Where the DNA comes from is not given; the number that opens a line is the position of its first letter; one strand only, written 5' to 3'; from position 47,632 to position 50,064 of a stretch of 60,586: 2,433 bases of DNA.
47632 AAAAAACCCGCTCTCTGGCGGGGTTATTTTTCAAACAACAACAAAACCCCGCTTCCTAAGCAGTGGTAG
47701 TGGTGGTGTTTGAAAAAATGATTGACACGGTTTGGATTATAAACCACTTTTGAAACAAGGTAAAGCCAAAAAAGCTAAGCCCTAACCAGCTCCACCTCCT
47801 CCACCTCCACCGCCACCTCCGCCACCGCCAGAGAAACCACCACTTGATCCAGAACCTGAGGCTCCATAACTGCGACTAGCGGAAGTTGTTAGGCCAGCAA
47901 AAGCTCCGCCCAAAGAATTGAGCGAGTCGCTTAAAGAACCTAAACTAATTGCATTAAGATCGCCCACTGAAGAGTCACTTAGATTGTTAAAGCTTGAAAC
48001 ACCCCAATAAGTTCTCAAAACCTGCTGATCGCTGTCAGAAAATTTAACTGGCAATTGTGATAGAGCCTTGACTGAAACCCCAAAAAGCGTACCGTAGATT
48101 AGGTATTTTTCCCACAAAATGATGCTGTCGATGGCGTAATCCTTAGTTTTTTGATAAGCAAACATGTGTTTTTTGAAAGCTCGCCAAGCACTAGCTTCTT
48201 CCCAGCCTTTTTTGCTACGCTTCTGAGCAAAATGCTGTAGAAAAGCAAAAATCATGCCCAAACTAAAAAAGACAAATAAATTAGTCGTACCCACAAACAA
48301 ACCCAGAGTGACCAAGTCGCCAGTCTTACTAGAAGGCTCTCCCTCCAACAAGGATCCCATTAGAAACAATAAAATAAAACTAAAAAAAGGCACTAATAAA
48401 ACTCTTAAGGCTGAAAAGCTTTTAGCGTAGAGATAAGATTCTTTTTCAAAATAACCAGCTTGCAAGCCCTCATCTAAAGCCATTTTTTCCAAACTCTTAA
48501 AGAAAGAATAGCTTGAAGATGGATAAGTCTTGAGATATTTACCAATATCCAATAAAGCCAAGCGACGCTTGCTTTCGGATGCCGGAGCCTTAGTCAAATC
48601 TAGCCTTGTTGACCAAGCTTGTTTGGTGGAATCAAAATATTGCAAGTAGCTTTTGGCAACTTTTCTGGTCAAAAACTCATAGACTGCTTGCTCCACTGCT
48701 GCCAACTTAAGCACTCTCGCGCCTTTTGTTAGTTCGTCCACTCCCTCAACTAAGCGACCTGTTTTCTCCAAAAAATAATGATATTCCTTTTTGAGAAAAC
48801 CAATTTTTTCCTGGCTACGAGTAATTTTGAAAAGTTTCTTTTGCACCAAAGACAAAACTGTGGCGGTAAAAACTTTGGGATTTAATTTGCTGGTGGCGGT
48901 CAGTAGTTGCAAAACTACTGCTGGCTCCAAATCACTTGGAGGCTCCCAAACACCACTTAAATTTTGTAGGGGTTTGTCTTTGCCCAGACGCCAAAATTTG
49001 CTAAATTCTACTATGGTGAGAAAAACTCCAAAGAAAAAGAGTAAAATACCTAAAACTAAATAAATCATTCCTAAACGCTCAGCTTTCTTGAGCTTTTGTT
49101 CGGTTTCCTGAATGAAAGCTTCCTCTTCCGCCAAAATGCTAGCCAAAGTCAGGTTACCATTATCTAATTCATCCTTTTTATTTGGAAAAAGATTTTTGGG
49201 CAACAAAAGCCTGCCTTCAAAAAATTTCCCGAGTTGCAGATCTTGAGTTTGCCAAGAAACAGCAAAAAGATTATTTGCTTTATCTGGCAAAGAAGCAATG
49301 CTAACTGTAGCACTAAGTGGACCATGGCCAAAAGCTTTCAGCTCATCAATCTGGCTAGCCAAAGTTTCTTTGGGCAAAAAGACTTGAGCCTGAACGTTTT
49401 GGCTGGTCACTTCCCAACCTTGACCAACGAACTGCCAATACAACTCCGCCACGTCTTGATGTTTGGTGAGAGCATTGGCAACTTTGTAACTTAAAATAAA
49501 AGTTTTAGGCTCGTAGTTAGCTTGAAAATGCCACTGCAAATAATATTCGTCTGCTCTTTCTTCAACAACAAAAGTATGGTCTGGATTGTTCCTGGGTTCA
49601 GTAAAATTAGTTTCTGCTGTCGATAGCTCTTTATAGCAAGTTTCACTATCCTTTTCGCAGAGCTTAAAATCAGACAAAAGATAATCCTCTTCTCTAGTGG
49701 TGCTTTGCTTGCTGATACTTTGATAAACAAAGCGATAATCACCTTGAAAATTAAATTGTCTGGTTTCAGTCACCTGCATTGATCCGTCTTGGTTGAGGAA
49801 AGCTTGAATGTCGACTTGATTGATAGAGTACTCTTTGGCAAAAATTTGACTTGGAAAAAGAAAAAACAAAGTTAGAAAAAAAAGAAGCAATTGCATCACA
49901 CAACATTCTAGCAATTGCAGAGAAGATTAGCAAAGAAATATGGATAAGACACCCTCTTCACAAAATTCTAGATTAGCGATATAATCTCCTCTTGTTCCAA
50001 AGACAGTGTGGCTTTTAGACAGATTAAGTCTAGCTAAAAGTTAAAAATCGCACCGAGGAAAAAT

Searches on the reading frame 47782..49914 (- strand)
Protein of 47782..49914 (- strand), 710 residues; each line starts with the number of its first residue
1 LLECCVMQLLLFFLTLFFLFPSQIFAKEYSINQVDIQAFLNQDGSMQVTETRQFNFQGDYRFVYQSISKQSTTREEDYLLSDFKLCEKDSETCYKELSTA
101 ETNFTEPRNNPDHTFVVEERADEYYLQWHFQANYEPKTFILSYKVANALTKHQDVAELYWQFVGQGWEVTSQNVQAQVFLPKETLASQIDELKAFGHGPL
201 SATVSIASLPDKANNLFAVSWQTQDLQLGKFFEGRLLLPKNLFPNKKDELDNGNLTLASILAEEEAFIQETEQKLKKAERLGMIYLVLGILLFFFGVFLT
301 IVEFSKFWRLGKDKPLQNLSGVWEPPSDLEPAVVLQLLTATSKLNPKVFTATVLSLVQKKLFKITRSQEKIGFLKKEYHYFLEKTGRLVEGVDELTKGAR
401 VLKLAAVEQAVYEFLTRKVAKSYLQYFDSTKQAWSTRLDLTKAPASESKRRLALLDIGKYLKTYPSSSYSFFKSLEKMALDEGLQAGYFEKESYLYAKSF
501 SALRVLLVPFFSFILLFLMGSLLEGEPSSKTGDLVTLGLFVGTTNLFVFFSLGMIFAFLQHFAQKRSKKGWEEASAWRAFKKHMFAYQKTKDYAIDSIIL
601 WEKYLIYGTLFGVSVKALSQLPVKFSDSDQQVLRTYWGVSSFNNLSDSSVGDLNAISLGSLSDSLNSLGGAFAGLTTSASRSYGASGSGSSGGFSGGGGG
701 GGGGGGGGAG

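Call 76: search_protein_families(library=pfam, proteins=[window:47782-49914:-], max_evalue=0.0001)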
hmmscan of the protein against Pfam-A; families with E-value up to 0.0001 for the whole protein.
window:47782-49914:- (710 aa): 2 families
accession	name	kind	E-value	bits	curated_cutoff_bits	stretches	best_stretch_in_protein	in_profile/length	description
PF20990.2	DUF2207_C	-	1.1e-28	101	33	1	324-621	7-247/247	Predicted membrane protein (DUF2207) C-terminal domain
PF09972.14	DUF2207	-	9.3e-27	94.8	24.4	1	30-204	1-140/172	Predicted membrane protein (DUF2207) N-terminal domain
